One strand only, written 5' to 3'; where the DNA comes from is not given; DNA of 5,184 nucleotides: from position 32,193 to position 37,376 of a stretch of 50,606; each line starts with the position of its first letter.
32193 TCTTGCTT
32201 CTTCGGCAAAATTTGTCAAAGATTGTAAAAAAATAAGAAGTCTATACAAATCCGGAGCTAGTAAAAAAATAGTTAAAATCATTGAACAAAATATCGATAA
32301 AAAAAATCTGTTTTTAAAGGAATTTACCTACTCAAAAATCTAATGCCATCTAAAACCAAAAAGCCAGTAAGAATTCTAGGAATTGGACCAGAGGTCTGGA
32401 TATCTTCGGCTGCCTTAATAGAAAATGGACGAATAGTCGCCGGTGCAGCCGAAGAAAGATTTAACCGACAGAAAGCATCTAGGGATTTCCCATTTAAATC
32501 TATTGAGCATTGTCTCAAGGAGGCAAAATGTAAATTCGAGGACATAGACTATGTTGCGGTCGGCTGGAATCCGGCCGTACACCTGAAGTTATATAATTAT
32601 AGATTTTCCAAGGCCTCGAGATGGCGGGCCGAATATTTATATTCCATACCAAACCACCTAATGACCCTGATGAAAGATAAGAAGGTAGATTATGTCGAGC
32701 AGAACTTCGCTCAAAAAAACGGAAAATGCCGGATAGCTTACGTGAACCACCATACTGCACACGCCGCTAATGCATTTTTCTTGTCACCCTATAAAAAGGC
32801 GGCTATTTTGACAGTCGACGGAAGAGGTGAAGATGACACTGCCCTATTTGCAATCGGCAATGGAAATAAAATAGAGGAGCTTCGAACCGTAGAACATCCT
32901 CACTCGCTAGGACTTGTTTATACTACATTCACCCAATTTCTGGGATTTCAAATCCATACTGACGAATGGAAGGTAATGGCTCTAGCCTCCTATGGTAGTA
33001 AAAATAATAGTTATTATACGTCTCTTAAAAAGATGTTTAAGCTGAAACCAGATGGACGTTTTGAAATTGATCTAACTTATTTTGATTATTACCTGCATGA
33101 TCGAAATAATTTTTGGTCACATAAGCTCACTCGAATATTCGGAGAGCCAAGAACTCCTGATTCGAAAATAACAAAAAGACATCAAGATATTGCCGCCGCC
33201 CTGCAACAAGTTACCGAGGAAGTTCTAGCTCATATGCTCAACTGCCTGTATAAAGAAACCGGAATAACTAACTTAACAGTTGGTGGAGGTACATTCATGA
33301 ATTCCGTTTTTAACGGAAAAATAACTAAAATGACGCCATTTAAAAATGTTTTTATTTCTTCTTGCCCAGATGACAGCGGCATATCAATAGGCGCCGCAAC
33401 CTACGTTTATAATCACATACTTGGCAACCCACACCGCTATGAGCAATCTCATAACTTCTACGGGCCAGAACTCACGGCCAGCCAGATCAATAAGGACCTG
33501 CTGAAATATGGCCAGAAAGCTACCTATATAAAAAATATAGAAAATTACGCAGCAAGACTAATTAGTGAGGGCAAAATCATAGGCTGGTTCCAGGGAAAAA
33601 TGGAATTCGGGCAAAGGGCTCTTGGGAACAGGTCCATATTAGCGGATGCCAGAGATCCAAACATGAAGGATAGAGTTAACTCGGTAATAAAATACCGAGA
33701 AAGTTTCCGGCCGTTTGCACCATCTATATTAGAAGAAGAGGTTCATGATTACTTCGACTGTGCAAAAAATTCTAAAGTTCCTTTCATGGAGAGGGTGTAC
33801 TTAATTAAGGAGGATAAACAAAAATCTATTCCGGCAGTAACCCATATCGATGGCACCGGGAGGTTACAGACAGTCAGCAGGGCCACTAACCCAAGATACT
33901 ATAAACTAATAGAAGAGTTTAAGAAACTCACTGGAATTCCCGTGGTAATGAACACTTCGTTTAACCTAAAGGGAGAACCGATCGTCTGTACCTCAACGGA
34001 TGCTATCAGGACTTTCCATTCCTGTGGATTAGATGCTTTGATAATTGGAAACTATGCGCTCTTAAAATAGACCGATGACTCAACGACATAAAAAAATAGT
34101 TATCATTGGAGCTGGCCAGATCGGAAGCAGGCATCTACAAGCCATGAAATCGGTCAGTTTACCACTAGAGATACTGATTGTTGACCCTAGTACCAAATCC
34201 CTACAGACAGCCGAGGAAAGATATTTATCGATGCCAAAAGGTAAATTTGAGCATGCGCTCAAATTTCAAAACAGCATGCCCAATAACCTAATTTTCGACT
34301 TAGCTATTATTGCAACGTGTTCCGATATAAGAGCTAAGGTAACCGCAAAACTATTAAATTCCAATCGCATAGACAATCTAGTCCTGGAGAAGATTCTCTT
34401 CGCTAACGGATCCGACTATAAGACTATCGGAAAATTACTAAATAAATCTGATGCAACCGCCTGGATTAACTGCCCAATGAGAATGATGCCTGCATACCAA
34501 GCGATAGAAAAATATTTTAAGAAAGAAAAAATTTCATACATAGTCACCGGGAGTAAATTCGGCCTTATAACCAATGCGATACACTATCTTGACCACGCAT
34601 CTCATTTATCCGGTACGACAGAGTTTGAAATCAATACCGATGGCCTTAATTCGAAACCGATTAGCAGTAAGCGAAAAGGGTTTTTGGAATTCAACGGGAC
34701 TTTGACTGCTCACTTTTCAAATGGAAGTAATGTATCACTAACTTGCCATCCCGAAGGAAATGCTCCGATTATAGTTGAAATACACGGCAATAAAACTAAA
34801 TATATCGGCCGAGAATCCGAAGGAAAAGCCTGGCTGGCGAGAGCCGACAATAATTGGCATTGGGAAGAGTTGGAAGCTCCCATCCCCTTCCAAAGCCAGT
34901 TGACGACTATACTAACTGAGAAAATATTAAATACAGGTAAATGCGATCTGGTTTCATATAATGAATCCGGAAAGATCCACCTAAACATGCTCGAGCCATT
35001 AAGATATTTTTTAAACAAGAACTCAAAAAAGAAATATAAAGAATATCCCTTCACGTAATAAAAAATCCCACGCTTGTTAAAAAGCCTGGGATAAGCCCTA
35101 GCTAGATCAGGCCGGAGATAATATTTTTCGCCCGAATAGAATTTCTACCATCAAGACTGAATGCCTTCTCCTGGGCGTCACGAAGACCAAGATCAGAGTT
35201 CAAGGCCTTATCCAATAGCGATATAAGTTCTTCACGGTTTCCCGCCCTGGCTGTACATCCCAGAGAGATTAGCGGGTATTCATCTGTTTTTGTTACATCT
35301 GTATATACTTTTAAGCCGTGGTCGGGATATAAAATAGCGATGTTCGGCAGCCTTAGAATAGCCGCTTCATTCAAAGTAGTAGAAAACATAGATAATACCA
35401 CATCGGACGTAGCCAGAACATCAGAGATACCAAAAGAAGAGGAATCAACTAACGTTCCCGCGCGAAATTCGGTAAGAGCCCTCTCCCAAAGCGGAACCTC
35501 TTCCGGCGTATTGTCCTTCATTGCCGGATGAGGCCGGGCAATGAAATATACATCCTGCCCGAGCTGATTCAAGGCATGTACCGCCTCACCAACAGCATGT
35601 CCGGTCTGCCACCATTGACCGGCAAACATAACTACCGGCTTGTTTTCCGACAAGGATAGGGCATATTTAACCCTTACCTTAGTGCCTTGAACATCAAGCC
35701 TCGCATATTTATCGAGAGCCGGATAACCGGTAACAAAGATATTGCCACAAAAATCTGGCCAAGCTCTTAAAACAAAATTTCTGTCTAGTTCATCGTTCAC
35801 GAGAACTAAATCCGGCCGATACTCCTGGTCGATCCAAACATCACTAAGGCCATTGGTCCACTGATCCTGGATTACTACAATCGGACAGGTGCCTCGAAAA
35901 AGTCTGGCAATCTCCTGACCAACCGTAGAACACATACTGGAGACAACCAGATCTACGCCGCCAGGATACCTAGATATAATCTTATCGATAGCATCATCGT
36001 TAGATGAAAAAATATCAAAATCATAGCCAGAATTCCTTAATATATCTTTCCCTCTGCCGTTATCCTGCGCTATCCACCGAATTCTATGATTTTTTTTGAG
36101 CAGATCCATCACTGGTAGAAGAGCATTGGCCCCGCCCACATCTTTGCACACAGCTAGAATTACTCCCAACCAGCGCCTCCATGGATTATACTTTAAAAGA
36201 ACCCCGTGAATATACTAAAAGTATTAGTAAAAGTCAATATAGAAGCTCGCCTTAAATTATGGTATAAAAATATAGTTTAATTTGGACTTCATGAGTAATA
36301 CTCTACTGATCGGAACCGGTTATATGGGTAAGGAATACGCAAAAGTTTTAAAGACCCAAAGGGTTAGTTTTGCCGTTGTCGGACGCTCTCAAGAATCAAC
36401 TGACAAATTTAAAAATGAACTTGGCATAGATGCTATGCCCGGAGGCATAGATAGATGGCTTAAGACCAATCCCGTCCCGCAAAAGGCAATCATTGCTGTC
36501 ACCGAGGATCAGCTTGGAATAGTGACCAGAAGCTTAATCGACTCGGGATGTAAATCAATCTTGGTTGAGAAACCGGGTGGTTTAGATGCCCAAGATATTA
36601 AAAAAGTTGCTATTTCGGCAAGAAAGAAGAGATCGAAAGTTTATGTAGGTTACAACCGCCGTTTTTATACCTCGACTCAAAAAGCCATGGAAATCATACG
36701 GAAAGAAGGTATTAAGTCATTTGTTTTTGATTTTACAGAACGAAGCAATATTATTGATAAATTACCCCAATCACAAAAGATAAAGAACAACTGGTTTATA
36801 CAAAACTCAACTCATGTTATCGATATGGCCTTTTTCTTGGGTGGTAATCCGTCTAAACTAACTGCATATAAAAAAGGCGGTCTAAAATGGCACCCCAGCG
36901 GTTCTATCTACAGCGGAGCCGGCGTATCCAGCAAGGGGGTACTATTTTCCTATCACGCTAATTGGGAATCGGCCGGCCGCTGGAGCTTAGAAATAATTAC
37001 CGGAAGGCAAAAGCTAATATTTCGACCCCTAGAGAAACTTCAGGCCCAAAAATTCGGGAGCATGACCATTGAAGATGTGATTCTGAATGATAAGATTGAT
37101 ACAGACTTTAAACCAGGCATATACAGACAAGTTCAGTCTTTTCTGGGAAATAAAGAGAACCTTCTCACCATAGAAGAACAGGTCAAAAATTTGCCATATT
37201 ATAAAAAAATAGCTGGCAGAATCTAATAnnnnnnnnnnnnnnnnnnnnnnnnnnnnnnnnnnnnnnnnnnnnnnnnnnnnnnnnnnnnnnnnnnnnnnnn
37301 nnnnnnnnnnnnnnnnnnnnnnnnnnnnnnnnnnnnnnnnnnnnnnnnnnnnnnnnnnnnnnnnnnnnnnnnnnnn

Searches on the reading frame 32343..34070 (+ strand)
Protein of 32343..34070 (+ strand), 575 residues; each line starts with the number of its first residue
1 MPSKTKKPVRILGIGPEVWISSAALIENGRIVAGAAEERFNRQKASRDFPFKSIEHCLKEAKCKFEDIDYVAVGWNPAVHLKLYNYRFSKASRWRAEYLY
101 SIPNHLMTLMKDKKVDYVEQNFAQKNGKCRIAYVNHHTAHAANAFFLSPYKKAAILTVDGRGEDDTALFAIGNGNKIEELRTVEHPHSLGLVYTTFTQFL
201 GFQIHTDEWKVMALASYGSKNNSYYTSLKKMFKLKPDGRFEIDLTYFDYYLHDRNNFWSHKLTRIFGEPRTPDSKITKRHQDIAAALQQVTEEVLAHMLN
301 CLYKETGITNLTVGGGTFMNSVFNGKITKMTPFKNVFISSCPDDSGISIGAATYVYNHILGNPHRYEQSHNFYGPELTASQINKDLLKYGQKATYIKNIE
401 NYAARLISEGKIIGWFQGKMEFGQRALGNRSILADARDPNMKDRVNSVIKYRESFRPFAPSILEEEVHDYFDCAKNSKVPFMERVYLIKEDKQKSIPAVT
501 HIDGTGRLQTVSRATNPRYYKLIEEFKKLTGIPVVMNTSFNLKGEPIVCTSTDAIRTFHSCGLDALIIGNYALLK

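Call 11: search_protein_families(library=pfam, proteins=[window:32343-34070:+])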
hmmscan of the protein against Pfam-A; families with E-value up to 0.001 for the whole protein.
window:32343-34070:+ (575 aa): 4 families
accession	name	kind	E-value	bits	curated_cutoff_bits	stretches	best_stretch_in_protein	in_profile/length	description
PF16861.10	Carbam_trans_C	-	1.1e-72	243.6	27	1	404-574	1-169/170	Carbamoyltransferase C-terminus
PF02543.21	Carbam_trans_N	-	7.9e-57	193.7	24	1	10-352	1-345/346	Carbamoyltransferase N-terminus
PF00814.31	TsaD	-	2e-07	31.5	24.8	0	131-337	84-248/264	tRNA N6-adenosine threonylcarbamoyltransferase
PF22521.2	HypF_C_2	-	8.1e-05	22.9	27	1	276-350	162-240/241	Carbamoyltransferase, Kae1-like Domain, second subdomain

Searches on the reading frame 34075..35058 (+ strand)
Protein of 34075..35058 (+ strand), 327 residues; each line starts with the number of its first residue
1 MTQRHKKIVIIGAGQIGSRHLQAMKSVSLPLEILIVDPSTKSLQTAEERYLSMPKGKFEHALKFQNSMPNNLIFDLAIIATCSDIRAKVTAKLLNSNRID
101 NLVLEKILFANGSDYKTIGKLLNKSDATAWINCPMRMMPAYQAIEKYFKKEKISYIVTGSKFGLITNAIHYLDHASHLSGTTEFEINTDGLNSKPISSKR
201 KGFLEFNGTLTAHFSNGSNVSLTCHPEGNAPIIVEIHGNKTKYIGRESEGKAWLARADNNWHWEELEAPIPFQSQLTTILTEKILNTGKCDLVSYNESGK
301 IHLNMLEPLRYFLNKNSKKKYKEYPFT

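Call 11: search_protein_families(library=pfam, proteins=[window:34075-35058:+])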
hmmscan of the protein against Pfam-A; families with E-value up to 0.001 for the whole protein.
window:34075-35058:+ (327 aa): 1 family
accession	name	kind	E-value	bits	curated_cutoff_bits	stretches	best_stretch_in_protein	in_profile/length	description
PF01408.29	GFO_IDH_MocA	-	3.2e-06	28.3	24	1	7-131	2-118/120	Oxidoreductase family, NAD-binding Rossmann fold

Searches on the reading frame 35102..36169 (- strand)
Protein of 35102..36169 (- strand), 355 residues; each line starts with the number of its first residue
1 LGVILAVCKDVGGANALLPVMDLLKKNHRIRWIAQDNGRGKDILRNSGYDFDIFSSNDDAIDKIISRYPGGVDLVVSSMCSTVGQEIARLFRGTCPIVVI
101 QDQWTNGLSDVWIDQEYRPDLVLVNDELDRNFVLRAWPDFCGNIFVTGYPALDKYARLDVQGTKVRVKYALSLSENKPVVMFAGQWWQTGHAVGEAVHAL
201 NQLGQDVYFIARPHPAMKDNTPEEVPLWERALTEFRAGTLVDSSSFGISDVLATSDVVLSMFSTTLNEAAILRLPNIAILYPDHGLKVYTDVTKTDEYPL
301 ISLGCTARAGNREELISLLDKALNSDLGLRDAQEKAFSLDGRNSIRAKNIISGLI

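Call 11: search_protein_families(library=pfam, proteins=[window:35102-36169:-])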
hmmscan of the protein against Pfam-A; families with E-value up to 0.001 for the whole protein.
window:35102-36169:- (355 aa): 1 family
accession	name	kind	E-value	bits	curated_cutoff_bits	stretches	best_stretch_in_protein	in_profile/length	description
PF04464.20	Glyphos_transf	-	4.9e-10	39.3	22.1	1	115-326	131-335/367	CDP-Glycerol:Poly(glycerophosphate) glycerophosphotransferase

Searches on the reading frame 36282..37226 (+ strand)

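Call 11: search_protein_families(library=pfam, proteins=[window:36282-37226:+])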
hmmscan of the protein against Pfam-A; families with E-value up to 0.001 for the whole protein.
window:36282-37226:+ (314 aa): 2 families
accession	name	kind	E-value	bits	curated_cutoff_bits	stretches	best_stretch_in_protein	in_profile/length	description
PF01408.29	GFO_IDH_MocA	-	1.2e-09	39.3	24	1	6-124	2-120/120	Oxidoreductase family, NAD-binding Rossmann fold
PF01488.26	Shikimate_DH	-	0.00018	22.1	24.3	1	5-48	13-57/138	Shikimate / quinate 5-dehydrogenase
